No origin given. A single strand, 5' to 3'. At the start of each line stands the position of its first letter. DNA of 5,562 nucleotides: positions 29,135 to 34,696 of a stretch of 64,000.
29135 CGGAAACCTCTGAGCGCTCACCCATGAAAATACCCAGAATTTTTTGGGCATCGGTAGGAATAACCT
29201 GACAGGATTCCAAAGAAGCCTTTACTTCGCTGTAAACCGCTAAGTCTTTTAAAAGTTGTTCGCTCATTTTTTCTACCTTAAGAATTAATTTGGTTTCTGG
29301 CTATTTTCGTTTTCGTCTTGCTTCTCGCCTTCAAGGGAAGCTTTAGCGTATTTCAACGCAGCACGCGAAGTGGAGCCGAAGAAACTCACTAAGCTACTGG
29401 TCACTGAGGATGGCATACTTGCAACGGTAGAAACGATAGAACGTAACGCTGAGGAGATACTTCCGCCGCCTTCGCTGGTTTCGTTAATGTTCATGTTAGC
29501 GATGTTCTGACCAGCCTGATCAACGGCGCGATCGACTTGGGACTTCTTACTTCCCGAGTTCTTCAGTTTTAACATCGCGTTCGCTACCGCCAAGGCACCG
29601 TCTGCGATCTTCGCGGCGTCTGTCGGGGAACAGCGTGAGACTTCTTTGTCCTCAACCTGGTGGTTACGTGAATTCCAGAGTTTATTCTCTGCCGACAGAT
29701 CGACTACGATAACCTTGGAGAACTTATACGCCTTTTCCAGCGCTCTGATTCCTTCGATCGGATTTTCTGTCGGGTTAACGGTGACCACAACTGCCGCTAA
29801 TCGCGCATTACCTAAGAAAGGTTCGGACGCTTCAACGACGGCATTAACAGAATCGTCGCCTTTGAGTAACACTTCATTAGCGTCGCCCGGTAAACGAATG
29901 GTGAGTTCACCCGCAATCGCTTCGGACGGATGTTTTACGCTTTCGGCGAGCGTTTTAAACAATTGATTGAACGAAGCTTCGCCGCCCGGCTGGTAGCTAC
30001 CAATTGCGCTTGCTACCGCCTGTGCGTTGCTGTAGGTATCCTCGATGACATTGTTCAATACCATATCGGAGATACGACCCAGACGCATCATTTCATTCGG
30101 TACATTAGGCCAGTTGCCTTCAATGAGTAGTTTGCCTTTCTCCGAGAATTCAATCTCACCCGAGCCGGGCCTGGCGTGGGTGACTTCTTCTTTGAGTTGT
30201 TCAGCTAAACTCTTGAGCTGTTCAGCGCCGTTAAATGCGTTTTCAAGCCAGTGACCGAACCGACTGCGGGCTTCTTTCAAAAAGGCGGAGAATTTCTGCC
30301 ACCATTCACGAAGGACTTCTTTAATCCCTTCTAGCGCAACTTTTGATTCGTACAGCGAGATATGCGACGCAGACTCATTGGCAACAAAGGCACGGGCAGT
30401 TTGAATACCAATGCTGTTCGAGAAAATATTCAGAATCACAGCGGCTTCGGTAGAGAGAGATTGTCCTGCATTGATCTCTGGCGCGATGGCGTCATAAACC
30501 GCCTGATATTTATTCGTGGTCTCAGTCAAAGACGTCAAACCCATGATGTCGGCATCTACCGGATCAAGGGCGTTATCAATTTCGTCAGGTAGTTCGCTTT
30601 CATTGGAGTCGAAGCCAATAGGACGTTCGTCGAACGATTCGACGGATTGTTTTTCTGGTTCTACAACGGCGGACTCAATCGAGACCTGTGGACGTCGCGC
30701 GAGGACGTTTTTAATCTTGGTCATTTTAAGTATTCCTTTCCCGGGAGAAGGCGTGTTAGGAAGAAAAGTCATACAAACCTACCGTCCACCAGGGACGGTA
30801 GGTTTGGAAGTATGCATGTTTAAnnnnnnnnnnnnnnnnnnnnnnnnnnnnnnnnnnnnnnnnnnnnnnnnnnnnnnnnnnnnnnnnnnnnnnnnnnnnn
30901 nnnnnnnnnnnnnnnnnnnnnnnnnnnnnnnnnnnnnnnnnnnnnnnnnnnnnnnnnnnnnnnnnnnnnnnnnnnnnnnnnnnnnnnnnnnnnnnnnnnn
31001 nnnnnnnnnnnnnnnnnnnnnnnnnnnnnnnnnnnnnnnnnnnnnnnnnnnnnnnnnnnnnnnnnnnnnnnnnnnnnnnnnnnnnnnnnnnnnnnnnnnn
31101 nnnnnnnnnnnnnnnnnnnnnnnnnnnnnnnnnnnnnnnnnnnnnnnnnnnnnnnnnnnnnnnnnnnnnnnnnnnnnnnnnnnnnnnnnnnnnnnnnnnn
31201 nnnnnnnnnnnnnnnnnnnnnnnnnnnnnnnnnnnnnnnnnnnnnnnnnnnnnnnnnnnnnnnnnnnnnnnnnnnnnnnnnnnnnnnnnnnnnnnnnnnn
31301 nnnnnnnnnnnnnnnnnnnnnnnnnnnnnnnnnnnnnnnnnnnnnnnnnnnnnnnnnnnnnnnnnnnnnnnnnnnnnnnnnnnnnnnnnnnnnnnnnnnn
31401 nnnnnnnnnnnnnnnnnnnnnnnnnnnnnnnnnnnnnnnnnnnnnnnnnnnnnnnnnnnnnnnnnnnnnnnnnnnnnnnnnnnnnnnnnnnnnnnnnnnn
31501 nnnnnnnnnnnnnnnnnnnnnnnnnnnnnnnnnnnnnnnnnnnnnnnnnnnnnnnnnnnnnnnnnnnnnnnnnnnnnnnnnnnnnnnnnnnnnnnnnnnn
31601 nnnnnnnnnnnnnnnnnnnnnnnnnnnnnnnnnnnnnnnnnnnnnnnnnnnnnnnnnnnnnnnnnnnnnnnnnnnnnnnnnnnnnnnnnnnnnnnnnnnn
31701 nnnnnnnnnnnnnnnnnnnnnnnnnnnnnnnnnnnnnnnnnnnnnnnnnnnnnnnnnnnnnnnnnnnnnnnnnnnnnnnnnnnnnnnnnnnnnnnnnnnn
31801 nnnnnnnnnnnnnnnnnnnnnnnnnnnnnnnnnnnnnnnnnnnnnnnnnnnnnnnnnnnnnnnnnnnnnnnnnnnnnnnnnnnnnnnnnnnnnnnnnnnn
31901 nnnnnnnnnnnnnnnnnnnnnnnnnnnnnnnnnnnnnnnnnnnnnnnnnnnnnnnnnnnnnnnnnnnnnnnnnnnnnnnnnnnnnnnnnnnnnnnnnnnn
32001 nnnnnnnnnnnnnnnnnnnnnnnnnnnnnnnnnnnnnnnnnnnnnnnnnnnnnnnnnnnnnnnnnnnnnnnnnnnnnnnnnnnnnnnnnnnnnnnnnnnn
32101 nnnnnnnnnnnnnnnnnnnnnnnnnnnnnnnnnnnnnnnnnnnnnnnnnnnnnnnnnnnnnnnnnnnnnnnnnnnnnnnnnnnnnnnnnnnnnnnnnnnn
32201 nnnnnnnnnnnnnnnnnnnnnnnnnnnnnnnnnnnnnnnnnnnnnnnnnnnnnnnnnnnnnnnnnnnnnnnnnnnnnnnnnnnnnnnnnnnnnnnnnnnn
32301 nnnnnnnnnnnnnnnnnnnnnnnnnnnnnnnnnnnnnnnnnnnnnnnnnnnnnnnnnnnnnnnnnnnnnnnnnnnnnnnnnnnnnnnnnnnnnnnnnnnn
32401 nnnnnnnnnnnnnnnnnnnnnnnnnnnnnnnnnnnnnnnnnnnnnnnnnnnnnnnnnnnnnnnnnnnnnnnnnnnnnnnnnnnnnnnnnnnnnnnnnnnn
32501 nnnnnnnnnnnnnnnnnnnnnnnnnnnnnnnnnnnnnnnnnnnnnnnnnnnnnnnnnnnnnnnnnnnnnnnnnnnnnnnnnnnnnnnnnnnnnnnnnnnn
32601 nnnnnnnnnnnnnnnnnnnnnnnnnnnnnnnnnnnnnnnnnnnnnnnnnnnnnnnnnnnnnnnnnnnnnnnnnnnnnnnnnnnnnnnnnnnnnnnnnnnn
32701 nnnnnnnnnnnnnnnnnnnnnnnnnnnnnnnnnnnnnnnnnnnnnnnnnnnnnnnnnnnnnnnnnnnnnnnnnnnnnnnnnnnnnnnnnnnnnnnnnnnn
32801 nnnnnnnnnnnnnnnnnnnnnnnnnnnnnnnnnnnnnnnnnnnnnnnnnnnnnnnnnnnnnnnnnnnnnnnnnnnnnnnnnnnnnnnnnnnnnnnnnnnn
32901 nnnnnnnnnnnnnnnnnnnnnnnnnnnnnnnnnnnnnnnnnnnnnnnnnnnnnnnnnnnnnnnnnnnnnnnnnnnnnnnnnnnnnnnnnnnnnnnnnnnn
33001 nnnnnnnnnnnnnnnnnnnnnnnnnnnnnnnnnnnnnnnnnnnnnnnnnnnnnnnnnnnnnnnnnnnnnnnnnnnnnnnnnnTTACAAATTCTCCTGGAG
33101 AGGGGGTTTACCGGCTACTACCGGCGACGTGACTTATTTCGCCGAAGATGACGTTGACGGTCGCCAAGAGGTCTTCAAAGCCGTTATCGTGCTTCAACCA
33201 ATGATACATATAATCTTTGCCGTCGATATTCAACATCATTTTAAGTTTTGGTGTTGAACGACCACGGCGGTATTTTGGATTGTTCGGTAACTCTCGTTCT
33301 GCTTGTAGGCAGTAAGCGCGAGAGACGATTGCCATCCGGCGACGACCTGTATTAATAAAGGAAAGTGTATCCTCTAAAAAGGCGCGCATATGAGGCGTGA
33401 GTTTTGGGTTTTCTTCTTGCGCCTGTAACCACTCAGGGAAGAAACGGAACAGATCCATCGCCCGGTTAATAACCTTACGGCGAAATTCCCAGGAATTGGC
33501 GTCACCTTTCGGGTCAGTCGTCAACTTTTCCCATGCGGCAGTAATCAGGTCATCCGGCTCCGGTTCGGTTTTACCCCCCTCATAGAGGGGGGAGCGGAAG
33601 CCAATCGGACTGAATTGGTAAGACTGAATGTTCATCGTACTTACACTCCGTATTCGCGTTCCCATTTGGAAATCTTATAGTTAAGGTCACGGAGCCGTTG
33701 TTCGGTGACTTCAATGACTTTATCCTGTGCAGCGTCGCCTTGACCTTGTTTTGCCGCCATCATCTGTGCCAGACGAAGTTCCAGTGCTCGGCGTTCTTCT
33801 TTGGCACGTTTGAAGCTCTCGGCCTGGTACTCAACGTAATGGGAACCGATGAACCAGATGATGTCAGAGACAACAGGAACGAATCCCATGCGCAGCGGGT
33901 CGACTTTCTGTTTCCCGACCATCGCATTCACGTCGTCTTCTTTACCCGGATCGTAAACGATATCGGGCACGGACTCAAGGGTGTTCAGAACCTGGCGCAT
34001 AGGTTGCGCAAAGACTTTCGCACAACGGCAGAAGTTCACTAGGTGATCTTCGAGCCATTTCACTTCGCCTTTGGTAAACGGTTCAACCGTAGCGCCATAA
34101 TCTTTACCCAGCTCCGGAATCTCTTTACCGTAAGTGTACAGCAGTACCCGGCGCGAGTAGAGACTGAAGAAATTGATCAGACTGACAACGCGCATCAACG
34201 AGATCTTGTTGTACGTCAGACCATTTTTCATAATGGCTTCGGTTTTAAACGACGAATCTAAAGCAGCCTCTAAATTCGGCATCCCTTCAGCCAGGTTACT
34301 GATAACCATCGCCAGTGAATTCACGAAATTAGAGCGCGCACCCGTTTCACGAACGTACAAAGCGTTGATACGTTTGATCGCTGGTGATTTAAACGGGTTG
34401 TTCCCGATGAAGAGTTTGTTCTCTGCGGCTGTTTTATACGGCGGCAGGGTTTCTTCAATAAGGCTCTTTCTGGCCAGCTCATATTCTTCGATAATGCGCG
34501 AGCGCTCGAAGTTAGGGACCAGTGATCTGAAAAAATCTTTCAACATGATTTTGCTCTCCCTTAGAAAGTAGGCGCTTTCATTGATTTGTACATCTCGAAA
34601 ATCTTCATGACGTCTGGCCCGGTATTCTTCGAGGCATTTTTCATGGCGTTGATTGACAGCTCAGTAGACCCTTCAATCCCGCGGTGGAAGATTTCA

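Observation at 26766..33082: Tandem array of 3-4 paralogous genes with acidic N-terminal extensions: candidate inner-body / ejected internal head proteins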

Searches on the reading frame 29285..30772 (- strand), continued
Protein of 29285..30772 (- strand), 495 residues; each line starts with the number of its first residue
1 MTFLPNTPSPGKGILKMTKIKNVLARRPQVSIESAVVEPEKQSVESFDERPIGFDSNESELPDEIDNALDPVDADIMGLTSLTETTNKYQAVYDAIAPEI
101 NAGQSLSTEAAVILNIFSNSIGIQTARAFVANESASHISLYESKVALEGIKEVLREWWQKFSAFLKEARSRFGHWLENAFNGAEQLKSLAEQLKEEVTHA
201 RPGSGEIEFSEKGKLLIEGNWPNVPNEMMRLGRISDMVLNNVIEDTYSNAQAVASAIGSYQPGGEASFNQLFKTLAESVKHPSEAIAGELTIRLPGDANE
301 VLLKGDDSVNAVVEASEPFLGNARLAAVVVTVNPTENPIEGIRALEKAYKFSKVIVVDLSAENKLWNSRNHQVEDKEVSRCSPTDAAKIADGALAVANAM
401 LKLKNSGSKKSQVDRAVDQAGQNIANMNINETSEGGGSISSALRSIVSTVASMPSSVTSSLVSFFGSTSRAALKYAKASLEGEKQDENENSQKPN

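Call 63: fold_search(model_id=the predicted structure, library=viral)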
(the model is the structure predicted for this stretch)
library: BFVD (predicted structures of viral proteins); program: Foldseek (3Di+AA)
matches with E <= 10: 409; with E <= 0.001: 107
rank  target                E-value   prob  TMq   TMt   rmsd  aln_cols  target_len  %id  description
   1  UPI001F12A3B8         1.8e-50  1.00  0.75  0.75   7.6       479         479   99  (no name look-up for this kind of identifier)
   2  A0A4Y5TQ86            1.8e-21  1.00  0.65  0.65  14.3       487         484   26  Uncharacterized protein [Serratia phage Moabite]
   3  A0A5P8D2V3            6.1e-16  1.00  0.70  0.71  10.4       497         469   16  (no name in the UniProt tables at hand)
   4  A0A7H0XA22            6.8e-14  1.00  0.67  0.72   9.7       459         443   17  (no name in the UniProt tables at hand)
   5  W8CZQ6                5.1e-13  1.00  0.68  0.71   5.3       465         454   15  Virion structural protein [Erwinia phage PhiEaH1]
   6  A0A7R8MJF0            6.7e-13  1.00  0.64  0.65  18.7       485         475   16  Uncharacterized protein [Klebsiella phage vB_KvM-Eowyn]
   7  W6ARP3                3.6e-12  1.00  0.62  0.64  13.6       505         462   16  Uncharacterized protein [Erwinia phage Ea35-70]
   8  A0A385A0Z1            1.4e-11  1.00  0.58  0.59  12.2       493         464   17  (no name in the UniProt tables at hand)
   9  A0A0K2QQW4            1.6e-11  1.00  0.58  0.62   7.8       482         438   14  Uncharacterized protein [Ralstonia phage RSF1]
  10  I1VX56                2.0e-11  1.00  0.60  0.63   6.8       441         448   18  (no name in the UniProt tables at hand)
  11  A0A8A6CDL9            5.7e-11  1.00  0.61  0.68   6.3       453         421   13  (no name in the UniProt tables at hand)
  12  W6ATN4                1.1e-10  1.00  0.50  0.46  14.2       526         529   13  Uncharacterized protein [Erwinia phage Ea35-70]
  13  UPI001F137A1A         1.4e-10  1.00  0.58  0.38  15.6       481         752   19  (no name look-up for this kind of identifier)
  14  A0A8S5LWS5            2.0e-10  1.00  0.61  0.65   7.5       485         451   15  Internal head protein [Myoviridae sp. cto1k8]
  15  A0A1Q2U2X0            3.0e-10  1.00  0.46  0.50  10.3       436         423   15  Phage protein [Vibrio phage pTD1]
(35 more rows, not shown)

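Call 64: fold_search(model_id=the predicted structure, library=pdb)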
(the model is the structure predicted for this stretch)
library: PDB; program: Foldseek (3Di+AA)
matches with E <= 10: 407; with E <= 0.001: 0
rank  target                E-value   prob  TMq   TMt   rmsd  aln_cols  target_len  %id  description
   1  9mg8_B                5.5e-02  0.21  0.15  0.18  24.7       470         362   12  Crystal Structure of b-iTHR-110 (released 2025-12-17)
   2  2j0o_A                7.1e-02  0.25  0.13  0.19  25.9       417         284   13  Shigella Flexneri IpaD (released 2006-11-02)
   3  5vxj_E                8.9e-02  0.38  0.15  0.24  24.7       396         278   13  2.50 A resolution structure of IpaD from Shigella flexneri in complex with single-domain antibody JMK-E3 (released 2017-08-30)
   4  2j69_A                9.3e-02  0.12  0.10  0.08  22.5       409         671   11  Bacterial dynamin-like protein BDLP (released 2006-12-04)
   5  9mg8_A                9.7e-02  0.38  0.19  0.23  24.3       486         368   11  Crystal Structure of b-iTHR-110 (released 2025-12-17)
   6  5vxj_C                1.3e-01  0.21  0.14  0.21  25.9       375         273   14  2.50 A resolution structure of IpaD from Shigella flexneri in complex with single-domain antibody JMK-E3 (released 2017-08-30)
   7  9lpt                  2.1e-01  0.15  0.15  0.18  25.3       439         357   11  Structure of the P113 protein from Plasmodium falciparum (released 2025-05-14)
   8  4phq_C                2.3e-01  0.16  0.13  0.19  23.6       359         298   10  ClyA CC6/264 ox (6-303) (released 2014-09-24)
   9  8tso_A                2.3e-01  0.15  0.14  0.13  20.9       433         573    9  KDL bound, nucleotide-free MsbA in open, outward-facing conformation (released 2024-06-19)
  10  6bpl_A                2.7e-01  0.14  0.14  0.12  22.4       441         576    5  E. coli MsbA in complex with LPS and inhibitor G907 (released 2018-05-02)
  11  4s0f_A                2.9e-01  0.20  0.16  0.15  18.8       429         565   11  Crystal structure of the peptidase-containing ABC transporter PCAT1 E648Q mutant complexed with ATPgS in an occluded c (released 2015-07-22)
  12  8dmm_A                3.2e-01  0.14  0.14  0.13  19.1       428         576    9  Structure of the vanadate-trapped MsbA bound to KDL (released 2022-12-14)
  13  4phq_B                3.3e-01  0.14  0.13  0.20  24.2       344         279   11  ClyA CC6/264 ox (6-303) (released 2014-09-24)
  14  4phq_D                3.3e-01  0.13  0.13  0.19  25.7       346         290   10  ClyA CC6/264 ox (6-303) (released 2014-09-24)
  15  9g2t_A                3.5e-01  0.12  0.14  0.12  21.1       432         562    8  Cryo-EM structure of IrtAB 2xEQ, A256R_IrtB mutant in LMNG (released 2024-12-18)
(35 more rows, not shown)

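Call 93: find_encoding_contigs(protein=P0005, flank=8000, max_places=2)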
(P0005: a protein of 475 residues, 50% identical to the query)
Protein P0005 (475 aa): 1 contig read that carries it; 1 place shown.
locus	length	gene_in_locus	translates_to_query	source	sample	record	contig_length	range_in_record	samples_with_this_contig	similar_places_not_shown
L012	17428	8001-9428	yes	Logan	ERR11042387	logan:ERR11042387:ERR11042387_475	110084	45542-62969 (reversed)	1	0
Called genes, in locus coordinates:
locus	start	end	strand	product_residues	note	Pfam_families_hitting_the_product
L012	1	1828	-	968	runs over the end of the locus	-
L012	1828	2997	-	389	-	PF23971:Phage_TTP_15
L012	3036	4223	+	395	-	-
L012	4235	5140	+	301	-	-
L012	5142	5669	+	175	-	PF25618:PhiKZ_gp91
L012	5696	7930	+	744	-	PF12699:phiKZ_IP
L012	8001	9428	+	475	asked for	PF12699:phiKZ_IP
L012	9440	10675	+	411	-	PF12699:phiKZ_IP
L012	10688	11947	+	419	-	PF12699:phiKZ_IP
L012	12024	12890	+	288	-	-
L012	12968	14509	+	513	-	-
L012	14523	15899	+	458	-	PF24214:Phage_H_T_join_2, PF24215:H_T_assoc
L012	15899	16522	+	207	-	-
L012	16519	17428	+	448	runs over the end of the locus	-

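Call 94: find_encoding_contigs(protein=P0003, flank=8000, max_places=2)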
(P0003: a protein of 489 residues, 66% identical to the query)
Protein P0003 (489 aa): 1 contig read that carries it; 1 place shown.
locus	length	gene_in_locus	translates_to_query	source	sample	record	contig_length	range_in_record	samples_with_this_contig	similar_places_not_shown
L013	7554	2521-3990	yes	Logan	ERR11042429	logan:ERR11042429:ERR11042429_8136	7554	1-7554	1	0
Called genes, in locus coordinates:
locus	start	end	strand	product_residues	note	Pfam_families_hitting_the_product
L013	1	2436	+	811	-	?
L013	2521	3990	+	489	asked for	PF12699:phiKZ_IP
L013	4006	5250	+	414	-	PF12699:phiKZ_IP (weak)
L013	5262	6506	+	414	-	PF12699:phiKZ_IP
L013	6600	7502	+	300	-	-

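Call 100: find_encoding_contigs(protein=P0002, flank=7000, max_places=6)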
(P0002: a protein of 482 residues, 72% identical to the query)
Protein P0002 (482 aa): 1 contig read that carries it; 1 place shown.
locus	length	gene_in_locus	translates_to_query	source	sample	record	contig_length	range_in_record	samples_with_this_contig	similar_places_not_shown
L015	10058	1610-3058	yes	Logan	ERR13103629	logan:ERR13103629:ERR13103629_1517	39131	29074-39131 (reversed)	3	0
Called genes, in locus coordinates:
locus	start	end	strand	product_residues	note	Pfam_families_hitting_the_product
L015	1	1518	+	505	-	?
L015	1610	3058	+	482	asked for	PF12699:phiKZ_IP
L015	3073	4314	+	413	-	PF12699:phiKZ_IP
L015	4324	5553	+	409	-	PF12699:phiKZ_IP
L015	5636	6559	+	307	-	-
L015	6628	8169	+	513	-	-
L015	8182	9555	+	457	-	PF24214:Phage_H_T_join_2, PF24215:H_T_assoc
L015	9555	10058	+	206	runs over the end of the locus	-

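Call 101: find_encoding_contigs(protein=P0001, flank=7000, max_places=8)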
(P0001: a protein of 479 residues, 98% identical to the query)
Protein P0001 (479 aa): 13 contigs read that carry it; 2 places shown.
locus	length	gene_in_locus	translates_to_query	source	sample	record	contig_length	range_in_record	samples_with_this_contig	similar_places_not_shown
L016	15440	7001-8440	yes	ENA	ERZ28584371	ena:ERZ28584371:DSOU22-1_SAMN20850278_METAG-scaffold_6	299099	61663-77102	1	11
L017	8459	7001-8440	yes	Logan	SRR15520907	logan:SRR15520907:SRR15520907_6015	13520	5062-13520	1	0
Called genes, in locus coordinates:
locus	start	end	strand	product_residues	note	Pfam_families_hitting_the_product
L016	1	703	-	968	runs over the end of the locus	-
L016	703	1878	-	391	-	PF23971:Phage_TTP_15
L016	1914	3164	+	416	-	-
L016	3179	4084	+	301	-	-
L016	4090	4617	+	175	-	PF25618:PhiKZ_gp91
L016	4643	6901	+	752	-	PF12699:phiKZ_IP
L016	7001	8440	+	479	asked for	PF12699:phiKZ_IP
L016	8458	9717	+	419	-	PF12699:phiKZ_IP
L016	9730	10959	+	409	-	PF12699:phiKZ_IP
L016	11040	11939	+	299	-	-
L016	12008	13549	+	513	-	-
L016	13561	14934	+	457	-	PF24214:Phage_H_T_join_2, PF24215:H_T_assoc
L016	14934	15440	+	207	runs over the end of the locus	-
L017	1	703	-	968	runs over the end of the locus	-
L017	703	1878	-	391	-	PF23971:Phage_TTP_15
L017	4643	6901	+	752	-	PF12699:phiKZ_IP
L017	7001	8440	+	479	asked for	PF12699:phiKZ_IP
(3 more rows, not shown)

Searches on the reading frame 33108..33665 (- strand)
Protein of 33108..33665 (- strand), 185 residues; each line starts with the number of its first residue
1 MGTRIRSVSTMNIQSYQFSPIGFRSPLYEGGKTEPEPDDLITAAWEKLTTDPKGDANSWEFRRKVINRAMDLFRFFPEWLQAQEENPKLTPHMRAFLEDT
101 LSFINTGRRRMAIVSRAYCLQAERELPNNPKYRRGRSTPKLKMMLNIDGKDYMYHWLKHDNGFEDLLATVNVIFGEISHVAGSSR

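Call 7: search_protein_families(library=phrogs, proteins=[window:33108-33665:-], max_evalue=0.01)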
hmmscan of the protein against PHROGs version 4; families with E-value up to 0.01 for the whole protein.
window:33108-33665:- (185 aa): 1 family
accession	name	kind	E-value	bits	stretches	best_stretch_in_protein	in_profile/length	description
phrog_8047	-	head and packaging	3.9e-42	144.9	1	14-178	5-176/181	virion structural protein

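Call 8: search_protein_families(library=pfam, proteins=[window:33108-33665:-], max_evalue=0.1)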
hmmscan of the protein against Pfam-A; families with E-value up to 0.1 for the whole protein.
window:33108-33665:- (185 aa): 1 family
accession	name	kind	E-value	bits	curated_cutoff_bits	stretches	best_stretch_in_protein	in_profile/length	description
PF25618.1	PhiKZ_gp91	-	9.2e-55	185.5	27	1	14-176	2-168/168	Bacteriophage PhiKZ vertex-binding protein gp91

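Call 99: find_related_loci(query=window:33108-33665:-, collection=viral_contigs, flank=10000)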
Query window:33108-33665:- (185 aa) in viral_contigs; peptide patterns used: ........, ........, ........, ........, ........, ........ (x = any residue, [..] = any of these).
1 stretches matched a pattern; 1 encode a relative of the query (tblastn E <= 1e-3); 1 distinct loci.
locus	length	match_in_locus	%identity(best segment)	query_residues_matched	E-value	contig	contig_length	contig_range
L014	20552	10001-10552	82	2-185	5e-107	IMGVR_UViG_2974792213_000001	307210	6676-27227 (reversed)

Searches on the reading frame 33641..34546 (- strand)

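Call 7: search_protein_families(library=phrogs, proteins=[window:33641-34546:-], max_evalue=0.01)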
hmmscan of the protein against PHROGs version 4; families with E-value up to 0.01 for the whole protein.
window:33641-34546:- (301 aa): 1 family
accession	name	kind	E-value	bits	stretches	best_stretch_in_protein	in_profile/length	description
phrog_3187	-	unknown function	1e-80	272.2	1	3-300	4-300/301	-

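Call 8: search_protein_families(library=pfam, proteins=[window:33641-34546:-], max_evalue=0.1)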
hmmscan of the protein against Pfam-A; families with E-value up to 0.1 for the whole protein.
window:33641-34546:- (301 aa): 1 family
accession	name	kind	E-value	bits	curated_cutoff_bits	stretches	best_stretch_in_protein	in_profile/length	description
PF04682.17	Herpes_BTRF1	-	0.038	13.8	25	1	55-171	44-160/259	Herpesvirus BTRF1 protein conserved region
